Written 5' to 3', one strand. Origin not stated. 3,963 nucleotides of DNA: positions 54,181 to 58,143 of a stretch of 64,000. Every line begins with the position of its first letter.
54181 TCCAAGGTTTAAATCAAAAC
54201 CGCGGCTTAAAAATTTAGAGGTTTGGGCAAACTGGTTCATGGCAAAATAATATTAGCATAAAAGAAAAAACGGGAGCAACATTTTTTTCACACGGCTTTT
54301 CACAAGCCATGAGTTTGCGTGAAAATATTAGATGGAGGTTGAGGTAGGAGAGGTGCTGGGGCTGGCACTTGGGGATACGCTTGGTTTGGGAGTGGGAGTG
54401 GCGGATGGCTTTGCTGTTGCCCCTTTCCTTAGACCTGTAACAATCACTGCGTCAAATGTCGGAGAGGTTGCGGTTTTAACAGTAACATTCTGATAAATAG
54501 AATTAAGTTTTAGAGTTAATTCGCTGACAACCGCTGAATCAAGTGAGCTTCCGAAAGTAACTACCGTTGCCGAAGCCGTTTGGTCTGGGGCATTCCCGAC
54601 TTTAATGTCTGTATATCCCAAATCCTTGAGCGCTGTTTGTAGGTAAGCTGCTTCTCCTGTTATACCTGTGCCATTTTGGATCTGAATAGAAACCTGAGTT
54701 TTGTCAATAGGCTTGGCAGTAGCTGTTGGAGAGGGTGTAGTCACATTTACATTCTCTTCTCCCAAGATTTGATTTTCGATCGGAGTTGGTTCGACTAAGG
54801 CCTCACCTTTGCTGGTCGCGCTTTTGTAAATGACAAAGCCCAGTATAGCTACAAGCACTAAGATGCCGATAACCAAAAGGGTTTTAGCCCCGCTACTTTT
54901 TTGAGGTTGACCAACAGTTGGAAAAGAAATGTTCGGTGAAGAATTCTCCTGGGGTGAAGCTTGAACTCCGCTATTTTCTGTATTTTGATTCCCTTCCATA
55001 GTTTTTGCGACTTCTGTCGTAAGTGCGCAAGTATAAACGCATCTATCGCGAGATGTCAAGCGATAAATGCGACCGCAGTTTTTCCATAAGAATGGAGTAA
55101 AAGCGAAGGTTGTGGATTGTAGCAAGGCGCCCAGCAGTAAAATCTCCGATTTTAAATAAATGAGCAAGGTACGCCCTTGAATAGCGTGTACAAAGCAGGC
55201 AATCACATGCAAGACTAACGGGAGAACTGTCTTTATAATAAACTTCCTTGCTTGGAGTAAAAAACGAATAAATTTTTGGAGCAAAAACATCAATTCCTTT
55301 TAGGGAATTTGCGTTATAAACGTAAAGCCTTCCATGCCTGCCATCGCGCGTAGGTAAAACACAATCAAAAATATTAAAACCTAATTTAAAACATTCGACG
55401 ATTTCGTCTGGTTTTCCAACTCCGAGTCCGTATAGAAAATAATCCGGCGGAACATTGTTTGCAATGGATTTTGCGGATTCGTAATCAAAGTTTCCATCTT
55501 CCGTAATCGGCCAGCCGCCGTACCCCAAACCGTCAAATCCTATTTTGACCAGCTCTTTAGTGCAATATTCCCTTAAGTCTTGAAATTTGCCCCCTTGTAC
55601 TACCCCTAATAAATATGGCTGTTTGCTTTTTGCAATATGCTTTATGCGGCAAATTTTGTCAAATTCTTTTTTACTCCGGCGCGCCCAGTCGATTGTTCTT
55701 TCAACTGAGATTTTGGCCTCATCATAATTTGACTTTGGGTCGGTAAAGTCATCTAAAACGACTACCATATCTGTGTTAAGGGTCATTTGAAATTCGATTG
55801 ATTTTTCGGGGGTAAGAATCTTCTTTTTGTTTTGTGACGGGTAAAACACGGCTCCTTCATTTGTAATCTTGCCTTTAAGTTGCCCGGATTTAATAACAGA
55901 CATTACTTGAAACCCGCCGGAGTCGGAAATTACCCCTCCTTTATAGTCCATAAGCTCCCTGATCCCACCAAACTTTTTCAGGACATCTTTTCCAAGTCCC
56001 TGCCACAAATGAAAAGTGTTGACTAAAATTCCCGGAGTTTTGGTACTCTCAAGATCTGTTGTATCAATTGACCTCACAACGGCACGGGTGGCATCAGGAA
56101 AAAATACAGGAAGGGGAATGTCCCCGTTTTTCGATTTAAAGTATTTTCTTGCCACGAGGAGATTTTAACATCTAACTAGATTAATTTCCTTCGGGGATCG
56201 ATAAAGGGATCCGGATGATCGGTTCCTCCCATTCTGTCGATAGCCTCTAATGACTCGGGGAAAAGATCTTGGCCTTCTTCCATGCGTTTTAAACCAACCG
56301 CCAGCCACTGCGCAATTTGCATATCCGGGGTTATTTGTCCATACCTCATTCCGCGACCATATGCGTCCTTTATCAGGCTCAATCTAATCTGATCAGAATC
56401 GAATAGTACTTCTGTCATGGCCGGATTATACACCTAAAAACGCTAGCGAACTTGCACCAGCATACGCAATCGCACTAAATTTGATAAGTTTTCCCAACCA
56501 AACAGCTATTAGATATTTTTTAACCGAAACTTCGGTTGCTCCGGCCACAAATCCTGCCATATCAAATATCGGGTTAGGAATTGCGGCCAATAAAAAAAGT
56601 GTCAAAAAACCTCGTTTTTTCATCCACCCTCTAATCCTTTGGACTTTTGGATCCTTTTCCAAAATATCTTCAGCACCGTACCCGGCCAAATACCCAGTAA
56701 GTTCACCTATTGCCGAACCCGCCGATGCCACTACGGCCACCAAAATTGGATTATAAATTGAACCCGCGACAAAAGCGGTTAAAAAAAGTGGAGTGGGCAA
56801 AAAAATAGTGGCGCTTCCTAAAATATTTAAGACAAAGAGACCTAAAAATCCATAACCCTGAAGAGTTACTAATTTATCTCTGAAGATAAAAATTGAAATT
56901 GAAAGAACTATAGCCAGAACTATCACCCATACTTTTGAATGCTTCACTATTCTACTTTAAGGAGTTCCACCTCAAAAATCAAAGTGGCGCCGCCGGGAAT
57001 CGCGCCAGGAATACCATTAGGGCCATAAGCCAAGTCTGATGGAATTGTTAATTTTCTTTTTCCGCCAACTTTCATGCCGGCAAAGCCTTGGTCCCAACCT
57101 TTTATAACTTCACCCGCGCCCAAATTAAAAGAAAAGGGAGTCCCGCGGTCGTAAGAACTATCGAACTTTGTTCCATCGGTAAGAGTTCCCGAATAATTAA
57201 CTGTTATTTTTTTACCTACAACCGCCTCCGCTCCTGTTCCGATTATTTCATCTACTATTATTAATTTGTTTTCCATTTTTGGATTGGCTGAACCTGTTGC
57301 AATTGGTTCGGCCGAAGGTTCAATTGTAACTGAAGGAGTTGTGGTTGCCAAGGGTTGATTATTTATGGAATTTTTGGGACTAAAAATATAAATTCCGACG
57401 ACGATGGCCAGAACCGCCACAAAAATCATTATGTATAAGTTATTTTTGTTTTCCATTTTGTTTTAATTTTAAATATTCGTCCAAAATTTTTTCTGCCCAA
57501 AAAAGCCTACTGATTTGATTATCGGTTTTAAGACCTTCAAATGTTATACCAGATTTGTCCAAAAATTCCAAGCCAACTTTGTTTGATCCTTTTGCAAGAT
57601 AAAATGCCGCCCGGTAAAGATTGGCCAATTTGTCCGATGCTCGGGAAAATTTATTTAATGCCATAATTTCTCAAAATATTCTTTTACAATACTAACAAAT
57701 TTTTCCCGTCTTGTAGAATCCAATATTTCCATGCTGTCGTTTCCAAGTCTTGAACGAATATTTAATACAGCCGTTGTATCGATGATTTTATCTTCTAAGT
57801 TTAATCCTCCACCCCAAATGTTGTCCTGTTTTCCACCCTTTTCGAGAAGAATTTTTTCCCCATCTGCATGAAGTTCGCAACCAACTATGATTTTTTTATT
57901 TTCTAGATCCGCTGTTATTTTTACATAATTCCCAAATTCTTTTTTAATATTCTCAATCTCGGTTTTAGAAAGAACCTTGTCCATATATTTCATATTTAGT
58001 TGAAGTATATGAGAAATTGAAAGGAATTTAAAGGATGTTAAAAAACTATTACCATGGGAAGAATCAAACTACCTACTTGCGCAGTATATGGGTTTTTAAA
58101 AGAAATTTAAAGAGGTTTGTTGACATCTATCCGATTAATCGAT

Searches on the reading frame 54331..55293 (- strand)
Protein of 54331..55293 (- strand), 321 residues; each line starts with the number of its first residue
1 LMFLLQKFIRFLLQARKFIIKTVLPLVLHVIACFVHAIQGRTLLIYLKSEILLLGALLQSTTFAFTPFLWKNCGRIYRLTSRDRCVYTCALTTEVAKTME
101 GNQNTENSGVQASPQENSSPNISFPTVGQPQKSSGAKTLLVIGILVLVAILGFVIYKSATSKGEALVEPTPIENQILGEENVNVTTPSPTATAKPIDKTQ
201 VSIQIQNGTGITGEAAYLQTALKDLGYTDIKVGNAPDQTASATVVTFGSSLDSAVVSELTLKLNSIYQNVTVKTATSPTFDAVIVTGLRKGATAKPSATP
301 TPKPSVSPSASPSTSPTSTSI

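Call 11: search_protein_families(library=pfam, proteins=[window:54331-55293:-], max_evalue=0.001)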
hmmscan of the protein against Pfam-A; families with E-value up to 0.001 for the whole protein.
window:54331-55293:- (321 aa): 1 family
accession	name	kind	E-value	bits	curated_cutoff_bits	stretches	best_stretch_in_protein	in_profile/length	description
PF13399.11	LytR_C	-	1.4e-08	36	22.2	1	200-258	1-59/86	LytR cell envelope-related transcriptional attenuator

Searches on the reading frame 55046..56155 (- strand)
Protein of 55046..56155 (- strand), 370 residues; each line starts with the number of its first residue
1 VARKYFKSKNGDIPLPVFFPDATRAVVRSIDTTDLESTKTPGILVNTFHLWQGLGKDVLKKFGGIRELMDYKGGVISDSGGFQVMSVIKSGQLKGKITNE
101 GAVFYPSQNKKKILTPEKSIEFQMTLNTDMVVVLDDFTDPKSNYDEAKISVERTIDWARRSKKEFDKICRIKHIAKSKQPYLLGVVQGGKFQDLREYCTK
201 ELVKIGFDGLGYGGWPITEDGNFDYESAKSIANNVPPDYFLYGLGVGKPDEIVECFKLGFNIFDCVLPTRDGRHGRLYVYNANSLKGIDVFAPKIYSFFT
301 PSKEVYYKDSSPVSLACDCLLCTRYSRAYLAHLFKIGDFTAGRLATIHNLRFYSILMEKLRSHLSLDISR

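Call 11: search_protein_families(library=pfam, proteins=[window:55046-56155:-], max_evalue=0.001)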
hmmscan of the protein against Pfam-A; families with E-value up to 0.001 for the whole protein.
window:55046-56155:- (370 aa): 1 family
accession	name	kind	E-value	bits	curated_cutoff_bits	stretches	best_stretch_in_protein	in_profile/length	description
PF01702.25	TGT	-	5.4e-85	286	26.3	1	7-364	9-339/357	Queuine tRNA-ribosyltransferase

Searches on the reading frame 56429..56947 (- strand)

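Call 70: search_protein_families(library=pfam, proteins=[window:56429-56947:-], max_evalue=0.01)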
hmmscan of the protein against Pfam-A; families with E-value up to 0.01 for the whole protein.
window:56429-56947:- (173 aa): 1 family
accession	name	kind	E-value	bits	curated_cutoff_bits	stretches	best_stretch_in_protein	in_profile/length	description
PF09335.16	VTT_dom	-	5.2e-19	69.4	33.9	1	54-165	3-122/123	VTT domain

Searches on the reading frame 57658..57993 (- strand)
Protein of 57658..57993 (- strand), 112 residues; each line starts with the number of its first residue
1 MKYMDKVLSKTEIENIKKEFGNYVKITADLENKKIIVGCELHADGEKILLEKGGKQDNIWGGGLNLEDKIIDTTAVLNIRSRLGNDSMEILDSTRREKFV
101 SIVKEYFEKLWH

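Call 70: search_protein_families(library=pfam, proteins=[window:57658-57993:-], max_evalue=0.01)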
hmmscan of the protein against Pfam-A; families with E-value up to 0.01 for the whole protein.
window:57658-57993:- (112 aa): 1 family
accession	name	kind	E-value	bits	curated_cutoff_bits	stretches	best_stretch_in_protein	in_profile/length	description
PF18924.5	DUF5674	-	7e-23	81.2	27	1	5-105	4-108/109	Protein of unknown function (DUF5674)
